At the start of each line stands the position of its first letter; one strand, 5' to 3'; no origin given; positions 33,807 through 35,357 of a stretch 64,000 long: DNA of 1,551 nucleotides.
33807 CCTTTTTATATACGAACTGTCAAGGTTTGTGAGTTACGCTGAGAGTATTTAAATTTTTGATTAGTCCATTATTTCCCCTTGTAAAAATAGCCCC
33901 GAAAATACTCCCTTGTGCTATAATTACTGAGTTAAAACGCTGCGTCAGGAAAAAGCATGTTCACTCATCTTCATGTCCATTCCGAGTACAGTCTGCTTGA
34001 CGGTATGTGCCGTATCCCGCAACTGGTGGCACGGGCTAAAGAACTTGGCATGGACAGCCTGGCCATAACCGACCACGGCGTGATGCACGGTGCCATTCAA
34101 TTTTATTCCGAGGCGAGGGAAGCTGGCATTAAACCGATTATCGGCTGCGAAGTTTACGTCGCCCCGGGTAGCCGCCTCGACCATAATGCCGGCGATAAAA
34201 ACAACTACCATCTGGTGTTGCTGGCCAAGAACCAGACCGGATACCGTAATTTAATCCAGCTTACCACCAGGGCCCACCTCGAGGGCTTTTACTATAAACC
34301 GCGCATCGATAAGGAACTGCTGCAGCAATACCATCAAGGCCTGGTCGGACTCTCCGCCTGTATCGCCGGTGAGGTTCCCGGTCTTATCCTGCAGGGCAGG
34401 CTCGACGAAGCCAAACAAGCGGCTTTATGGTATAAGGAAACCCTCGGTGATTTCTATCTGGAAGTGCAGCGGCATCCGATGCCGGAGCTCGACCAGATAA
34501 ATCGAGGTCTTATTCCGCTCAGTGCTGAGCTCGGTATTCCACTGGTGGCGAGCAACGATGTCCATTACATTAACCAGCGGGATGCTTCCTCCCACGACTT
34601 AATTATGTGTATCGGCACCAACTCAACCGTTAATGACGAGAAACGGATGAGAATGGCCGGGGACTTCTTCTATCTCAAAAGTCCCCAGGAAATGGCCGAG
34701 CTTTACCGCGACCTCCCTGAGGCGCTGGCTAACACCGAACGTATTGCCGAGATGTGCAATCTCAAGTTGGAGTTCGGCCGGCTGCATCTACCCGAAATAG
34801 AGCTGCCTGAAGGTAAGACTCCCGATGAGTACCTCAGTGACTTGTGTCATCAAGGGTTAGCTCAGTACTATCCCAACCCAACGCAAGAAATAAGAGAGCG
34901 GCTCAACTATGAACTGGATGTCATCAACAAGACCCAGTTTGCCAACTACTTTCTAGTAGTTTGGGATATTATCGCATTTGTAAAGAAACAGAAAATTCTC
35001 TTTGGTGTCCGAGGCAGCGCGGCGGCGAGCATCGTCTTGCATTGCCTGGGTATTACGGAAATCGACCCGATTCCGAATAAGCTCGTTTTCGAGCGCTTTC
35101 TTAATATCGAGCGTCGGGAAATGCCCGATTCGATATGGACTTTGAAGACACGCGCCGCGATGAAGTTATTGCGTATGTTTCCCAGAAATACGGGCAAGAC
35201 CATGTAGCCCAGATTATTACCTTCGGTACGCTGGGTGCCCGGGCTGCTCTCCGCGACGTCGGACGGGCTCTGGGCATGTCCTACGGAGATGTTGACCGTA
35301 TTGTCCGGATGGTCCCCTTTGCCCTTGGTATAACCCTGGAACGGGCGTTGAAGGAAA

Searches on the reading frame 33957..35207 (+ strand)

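Call 74: search_protein_families(library=pfam, proteins=[window:33957-35207:+])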
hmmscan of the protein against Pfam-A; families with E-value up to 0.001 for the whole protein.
window:33957-35207:+ (416 aa): 2 families
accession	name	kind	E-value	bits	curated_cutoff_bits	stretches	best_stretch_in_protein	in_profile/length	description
PF02811.25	PHP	-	3.8e-62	209.9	26.4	1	4-173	1-164/164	PHP domain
PF07733.18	DNA_pol3_alpha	-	9.5e-36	124.2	23.9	1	291-391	1-103/260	Bacterial DNA polymerase III alpha NTPase domain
